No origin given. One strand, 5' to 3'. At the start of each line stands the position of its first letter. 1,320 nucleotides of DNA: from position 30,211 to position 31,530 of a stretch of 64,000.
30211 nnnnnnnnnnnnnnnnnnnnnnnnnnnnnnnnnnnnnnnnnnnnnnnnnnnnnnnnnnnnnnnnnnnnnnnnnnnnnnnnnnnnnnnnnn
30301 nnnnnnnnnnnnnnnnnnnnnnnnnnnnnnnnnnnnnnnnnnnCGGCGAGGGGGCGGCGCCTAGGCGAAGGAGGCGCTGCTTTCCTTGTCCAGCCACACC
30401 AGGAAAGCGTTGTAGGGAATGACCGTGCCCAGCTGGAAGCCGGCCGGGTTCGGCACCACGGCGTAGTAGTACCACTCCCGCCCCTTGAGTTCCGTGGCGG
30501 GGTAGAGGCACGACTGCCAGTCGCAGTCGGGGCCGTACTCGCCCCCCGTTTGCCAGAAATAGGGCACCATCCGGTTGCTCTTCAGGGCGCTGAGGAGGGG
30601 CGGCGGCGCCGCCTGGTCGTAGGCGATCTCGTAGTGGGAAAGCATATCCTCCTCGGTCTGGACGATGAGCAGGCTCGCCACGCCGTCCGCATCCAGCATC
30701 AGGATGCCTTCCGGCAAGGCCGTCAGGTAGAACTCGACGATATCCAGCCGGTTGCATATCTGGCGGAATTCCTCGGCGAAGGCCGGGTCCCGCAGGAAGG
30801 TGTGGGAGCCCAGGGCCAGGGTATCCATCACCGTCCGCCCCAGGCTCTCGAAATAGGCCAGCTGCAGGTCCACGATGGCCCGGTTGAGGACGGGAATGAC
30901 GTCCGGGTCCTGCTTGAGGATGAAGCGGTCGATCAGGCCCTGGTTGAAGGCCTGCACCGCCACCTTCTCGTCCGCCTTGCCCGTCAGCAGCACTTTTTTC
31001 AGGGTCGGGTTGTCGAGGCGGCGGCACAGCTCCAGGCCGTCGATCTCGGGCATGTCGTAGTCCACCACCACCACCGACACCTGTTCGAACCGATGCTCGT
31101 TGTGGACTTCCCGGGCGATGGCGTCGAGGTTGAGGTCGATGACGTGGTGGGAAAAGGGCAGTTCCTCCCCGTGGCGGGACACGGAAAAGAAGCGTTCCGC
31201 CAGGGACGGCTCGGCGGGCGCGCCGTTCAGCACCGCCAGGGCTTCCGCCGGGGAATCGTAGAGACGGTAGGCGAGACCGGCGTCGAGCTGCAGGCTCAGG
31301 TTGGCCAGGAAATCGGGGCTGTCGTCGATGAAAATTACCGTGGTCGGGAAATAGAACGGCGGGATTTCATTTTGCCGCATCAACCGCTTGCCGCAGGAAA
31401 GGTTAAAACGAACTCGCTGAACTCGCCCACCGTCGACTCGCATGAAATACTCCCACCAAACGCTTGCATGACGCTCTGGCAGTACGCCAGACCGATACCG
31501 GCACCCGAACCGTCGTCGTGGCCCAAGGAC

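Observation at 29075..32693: Cqs/Lqs-type alpha-hydroxyketone quorum-sensing cluster with translationally coupled sensor kinase and LqsR-like receiver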

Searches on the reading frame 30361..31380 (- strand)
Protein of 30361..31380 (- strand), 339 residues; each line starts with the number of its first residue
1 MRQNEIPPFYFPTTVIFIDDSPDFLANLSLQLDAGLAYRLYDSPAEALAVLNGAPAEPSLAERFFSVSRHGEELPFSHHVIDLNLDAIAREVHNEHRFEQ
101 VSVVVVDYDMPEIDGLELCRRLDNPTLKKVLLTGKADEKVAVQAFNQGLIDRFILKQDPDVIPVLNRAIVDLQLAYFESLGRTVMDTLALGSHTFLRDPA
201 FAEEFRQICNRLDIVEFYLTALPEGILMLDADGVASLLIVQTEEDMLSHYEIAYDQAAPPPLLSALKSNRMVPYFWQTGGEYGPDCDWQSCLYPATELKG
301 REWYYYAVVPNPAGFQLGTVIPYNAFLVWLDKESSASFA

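Call 3: search_protein_families(library=pfam, proteins=[window:30361-31380:-], max_evalue=0.01)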
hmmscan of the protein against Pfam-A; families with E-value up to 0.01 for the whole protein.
window:30361-31380:- (339 aa): 1 family
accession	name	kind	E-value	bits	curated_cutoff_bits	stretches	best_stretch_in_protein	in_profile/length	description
PF00072.30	Response_reg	-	1.1e-11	45.4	30.2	1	90-157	32-100/111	Response regulator receiver domain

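Call 4: search_protein_families(library=ncbifam, proteins=[window:30361-31380:-], max_evalue=0.01)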
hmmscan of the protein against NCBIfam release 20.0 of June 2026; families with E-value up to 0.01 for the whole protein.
window:30361-31380:- (339 aa): 21 families
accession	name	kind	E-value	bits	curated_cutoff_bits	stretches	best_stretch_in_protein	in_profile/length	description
NF053512.1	nitric_RR_NosR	exception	1.2e-11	44.3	400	1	99-170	41-116/422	response regulator c-di-GMP phosphodiesterase, NosR family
NF006900.1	PRK09390.1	equivalog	2e-09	37.3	255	1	92-170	40-121/203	response regulator FixJ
NF011896.0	PRK15369.1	equivalog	2.4e-05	24.1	242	1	91-162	40-112/211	two component system response regulator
NF041734.1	resp_reg_RppA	equivalog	2.7e-05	23.6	250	1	77-150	23-98/229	two-component system response regulator RppA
NF040749.1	tetrathio_RR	equivalog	4.2e-05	23.3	290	1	97-153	40-97/191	tetrathionate respiration response regulator TtrR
NF008677.0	PRK11697.1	equivalog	4.7e-05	22.9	246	1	99-155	46-100/238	two-component system response regulator BtsR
TIGR01818.1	ntrC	equivalog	5e-05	22.3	558.6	1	90-208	32-150/463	nitrogen regulation protein NR(I)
NF008176.1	PRK10923.1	equivalog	5.8e-05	21.9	620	1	99-171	46-121/469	nitrogen regulation protein NR(I)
NF007005.1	PRK09468.1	equivalog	6.6e-05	22.4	331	1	96-151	43-100/237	osmolarity response regulator transcription factor OmpR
NF012023.0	PRK15479.1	equivalog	8.1e-05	22.2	337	1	80-151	26-97/224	transcriptional regulator TctD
NF008296.0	PRK11083.1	equivalog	0.0002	20.9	273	1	88-139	35-87/228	two-component system response regulator CreB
NF049963.1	RespRegFlgRCampy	domain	0.00023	20.1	750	1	99-156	43-98/429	fla regulon two-component system response regulator FlgR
NF008469.0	PRK11361.1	equivalog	0.00056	18.7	714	1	96-173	44-123/461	acetoacetate metabolism transcriptional regulator AtoC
NF046022.1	RespRegCpdRBruc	equivalog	0.002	18.1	180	1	93-144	38-89/120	cell cycle two-component system response regulator CpdR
NF002628.0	PRK02290.1-6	equivalog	0.002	17.3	508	1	102-233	26-158/323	3-dehydroquinate synthase II family protein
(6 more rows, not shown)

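Call 6: search_solved_structures(query=window:30361-31380:-, max_evalue=1, show_alignments=2)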
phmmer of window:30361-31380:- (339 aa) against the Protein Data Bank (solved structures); distinct sequences matched with E-value up to 1: 70 (the best 60 are shown).
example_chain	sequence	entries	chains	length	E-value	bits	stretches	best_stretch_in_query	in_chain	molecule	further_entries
6sy9_A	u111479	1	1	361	6.1e-86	291.5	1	3-333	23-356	Response regulator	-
2rjn_A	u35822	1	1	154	6.4e-07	31.7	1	100-177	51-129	Response regulator receiver:Metal-dependent phosphohydrolase, HD subdomain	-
6oap_A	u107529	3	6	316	1.8e-06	30.3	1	48-162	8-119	Dual sensor histidine kinase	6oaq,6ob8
3kcn_A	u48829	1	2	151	7.2e-06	28.3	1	99-193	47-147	Adenylate cyclase homolog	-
1d5w_A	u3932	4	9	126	0.00023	23.3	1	102-168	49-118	TRANSCRIPTIONAL REGULATORY PROTEIN FIXJ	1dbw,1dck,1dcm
1qkk_A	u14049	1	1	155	0.00028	23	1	102-156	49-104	C4-DICARBOXYLATE TRANSPORT TRANSCRIPTIONAL REGULATORY PROTEIN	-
1l5y_A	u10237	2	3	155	0.00029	23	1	102-156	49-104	C4-DICARBOXYLATE TRANSPORT TRANSCRIPTIONAL REGULATORY PROTEIN DCTD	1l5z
3hv2_A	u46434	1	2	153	0.00037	22.6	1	99-168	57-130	Response regulator/HD domain protein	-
9xzo_A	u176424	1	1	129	0.0017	20.5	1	96-163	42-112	De novo protein M1X0B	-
1dc7_A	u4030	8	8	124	0.0018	20.4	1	102-169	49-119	NITROGEN REGULATION PROTEIN | NITROGEN REGULATION PROTEIN NR(I) | NTRC RECEIVER DOMAIN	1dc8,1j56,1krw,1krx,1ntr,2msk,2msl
3eq2_A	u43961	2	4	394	0.0022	20.1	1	98-177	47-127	Probable two-component response regulator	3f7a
6is1_A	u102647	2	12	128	0.0023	20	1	96-163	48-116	Response regulator ArlR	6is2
6is3_C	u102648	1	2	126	0.0024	20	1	96-163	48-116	Response regulator ArlR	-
3jte_A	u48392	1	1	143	0.0064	18.6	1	99-153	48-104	Response regulator receiver protein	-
1zy2_A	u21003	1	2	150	0.0069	18.5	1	99-172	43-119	transcriptional regulator NtrC1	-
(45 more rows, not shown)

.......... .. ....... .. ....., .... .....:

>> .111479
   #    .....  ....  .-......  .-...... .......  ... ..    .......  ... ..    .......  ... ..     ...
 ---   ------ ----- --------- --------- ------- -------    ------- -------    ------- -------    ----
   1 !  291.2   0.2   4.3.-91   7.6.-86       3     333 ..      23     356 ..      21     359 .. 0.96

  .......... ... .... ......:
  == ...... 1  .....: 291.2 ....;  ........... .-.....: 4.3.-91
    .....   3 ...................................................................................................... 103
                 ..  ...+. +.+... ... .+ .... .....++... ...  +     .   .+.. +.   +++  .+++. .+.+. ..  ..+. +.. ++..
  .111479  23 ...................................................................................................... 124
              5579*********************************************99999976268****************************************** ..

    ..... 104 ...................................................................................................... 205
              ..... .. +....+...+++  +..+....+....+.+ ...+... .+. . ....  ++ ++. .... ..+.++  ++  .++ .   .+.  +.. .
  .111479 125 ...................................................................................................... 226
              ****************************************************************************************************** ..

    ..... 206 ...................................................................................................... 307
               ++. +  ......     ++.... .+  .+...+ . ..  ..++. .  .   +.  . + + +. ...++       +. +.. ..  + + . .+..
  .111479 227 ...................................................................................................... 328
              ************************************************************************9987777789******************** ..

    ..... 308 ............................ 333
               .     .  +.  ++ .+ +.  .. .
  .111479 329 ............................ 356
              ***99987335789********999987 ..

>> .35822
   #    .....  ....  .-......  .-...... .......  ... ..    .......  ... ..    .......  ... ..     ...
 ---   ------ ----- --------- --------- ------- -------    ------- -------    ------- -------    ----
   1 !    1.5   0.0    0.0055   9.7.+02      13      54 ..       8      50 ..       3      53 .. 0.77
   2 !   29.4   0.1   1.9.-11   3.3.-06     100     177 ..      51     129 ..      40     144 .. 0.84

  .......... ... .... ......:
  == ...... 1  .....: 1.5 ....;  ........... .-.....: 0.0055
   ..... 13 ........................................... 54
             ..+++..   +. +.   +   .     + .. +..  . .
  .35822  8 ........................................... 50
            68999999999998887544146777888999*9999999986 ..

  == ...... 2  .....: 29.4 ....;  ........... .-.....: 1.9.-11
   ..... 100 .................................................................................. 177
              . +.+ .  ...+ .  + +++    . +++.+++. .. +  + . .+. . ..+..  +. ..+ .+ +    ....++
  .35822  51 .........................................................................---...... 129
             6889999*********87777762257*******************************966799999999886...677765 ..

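Call 51: predict_structure(alignment_id=A2)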
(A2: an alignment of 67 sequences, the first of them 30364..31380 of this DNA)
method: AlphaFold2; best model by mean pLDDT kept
length: 339 residues; sequences in the alignment: 67
mean_pLDDT: 82.0   pTM: 0.82
mean pLDDT of the five models: 82.0, 82.0, 81.4, 80.6, 80.3
residues with pLDDT >= 90: 136; 70-90: 134; 50-70: 50; < 50: 19
segments of 3 or more residues with pLDDT < 50: 69-78, 278-281
pLDDT, mean of each block of 10 residues (from residue 1): 76 93 87 90 88 61 57 45 71 86 92 89 72 88 90 89 91 88 68 81 95 93 85 92 91 88 91 68 66 93 94 73 91 64
secondary structure, 60 per line:
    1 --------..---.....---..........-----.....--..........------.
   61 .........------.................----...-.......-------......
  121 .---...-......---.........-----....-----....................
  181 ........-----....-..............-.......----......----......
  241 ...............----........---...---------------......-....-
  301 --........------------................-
elements in order: E14-18 H22-31 E37-41 H44-53 H60-69 H76-92 E101-107 H115-121 E129-134 H138-146 E152-155 H161-188 H194-197 H199-212 E214-220 E225-230 E235-242 H243-255 H260-267 E271-273 E292-294 E296-299 E303-310 H323-338

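Call 53: fold_search(model_id=the predicted structure, library=pdb)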
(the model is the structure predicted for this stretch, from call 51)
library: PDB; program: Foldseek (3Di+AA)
matches with E <= 10: 1453; with E <= 0.001: 273
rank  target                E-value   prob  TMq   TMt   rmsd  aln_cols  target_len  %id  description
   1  6sy9                  4.1e-31  1.00  0.82  0.90   2.2       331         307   41  Structure of the Legionella pneumophila response regulator LqsR (released 2020-02-05)
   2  3bre_A                6.8e-07  1.00  0.34  0.35  26.9       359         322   17  Crystal Structure of P.aeruginosa PA3702 (released 2008-04-01)
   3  3bre_B                1.0e-06  1.00  0.33  0.34  25.6       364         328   16  Crystal Structure of P.aeruginosa PA3702 (released 2008-04-01)
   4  3kcn_A                1.9e-06  1.00  0.33  0.79   2.2       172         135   19  The crystal structure of adenylate cyclase from Rhodopirellula baltica (released 2009-11-17)
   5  3f7a_A                6.6e-06  1.00  0.30  0.27  22.4       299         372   16  Structure of Orthorhombic crystal form of Pseudomonas aeruginosa RssB (released 2009-11-24)
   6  3nns_A                7.8e-06  1.00  0.30  0.82   3.9       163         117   15  BeF3 Activated DrrB Receiver Domain (released 2010-08-11)
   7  3i5a                  7.8e-06  1.00  0.32  0.34  26.1       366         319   16  Crystal structure of full-length WpsR from Pseudomonas syringae (released 2009-08-18)
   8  1l5z                  9.9e-06  1.00  0.30  0.65  11.2       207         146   23  CRYSTAL STRUCTURE OF THE E121K SUBSTITUTION OF THE RECEIVER DOMAIN OF SINORHIZOBIUM MELILOTI DCTD (released 2002-10-23)
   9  2vuh                  1.1e-05  1.00  0.28  0.65   9.7       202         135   13  Crystal structure of the D55E mutant of the HupR receiver domain (released 2008-11-11)
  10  1qkk                  1.2e-05  1.00  0.29  0.65  10.2       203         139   21  Crystal structure of the receiver domain and linker region of DctD from Sinorhizobium meliloti (released 2000-07-30)
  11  1l5y_B                1.7e-05  1.00  0.30  0.63  11.1       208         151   21  CRYSTAL STRUCTURE OF MG2+ / BEF3-BOUND RECEIVER DOMAIN OF SINORHIZOBIUM MELILOTI DCTD (released 2002-10-23)
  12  6xvu_C                1.8e-05  1.00  0.30  0.65   8.0       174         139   14  Bacteriophytochrome response regulator from Deinococcus radiodurans (released 2021-06-30)
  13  3crn_B                2.0e-05  1.00  0.32  0.81   4.4       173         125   17  Crystal structure of response regulator receiver domain protein (CheY-like) from Methanospirillum hungatei JF-1 (released 2008-04-22)
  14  4h60                  2.1e-05  1.00  0.30  0.78   2.8       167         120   14  High resolution structure of Vibrio cholerae chemotaxis protein CheY4 crystallized in low pH (4.0) condition (released 2013-08-07)
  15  3jte                  2.1e-05  1.00  0.32  0.77   3.3       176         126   15  Crystal structure of response regulator receiver domain Protein from clostridium thermocellum (released 2009-09-22)
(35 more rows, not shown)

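Call 55: find_encoding_contigs(protein=window:30361-31380:-, flank=3000, max_places=5)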
Protein window:30361-31380:- (339 aa): 6 contigs read that carry it; 3 places shown.
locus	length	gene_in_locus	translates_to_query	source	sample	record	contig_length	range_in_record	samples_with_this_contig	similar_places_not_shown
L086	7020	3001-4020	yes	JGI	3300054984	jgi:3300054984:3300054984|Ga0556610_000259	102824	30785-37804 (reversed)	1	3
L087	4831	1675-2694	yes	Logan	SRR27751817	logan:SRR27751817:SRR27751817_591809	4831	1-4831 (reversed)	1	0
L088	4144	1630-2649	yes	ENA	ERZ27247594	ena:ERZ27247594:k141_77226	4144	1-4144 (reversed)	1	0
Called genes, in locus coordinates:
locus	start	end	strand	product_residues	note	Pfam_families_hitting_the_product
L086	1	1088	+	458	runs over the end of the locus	PF00083:Sugar_tr, PF07690:MFS_1, PF21987:YajR_YAM (weak)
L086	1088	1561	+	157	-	PF00436:SSB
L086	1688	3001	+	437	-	PF02518:HATPase_c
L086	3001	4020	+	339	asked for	PF00072:Response_reg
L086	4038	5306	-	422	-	PF00155:Aminotran_1_2, PF01041:DegT_DnrJ_EryC1 (weak)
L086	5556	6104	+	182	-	PF07152:YaeQ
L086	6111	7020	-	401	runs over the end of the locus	PF00890:FAD_binding_2, PF01134:GIDA (faint), PF01266:DAO (weak), PF03486:HI0933_like, PF07992:Pyr_redox_2 (faint), PF12831:FAD_oxidored, PF13450:NAD_binding_8 (weak), PF22780:HI0933_like_1st, +1 more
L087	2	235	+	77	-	?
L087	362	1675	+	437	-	PF02518:HATPase_c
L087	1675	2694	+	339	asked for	PF00072:Response_reg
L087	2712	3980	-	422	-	PF00155:Aminotran_1_2, PF01041:DegT_DnrJ_EryC1 (weak)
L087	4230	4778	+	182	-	PF07152:YaeQ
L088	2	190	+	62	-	?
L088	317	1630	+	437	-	PF02518:HATPase_c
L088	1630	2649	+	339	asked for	PF00072:Response_reg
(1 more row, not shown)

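Call 76: search_protein_representatives(protein=window:30361-31380:-)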
Query: 339 residues. Proteins with E-value up to 0.001 (for the whole library): 3084; up to 1e-10: 1724; up to 1e-30: 823. The best 150 are listed.
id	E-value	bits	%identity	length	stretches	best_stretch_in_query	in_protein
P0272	1.4e-121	421.8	57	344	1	1-334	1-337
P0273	3.5e-90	318.6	46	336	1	8-332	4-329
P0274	4.3e-89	315.0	49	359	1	5-334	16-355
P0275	3.5e-88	312.1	48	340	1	5-333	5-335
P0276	7.5e-88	311.0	47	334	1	1-331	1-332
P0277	6.2e-87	307.9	45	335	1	3-331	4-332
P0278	1.9e-86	306.4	46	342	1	4-338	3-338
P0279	2.3e-84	299.5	47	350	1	2-332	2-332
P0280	1.5e-83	296.9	45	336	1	2-333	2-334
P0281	8.1e-83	294.4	44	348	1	6-332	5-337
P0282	2.1e-79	283.2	42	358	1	3-332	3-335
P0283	1.8e-78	280.1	46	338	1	7-332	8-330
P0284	2.7e-78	279.5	46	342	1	6-333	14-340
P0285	3.1e-78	279.4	44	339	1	8-332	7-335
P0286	3.9e-78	279.0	44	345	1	5-335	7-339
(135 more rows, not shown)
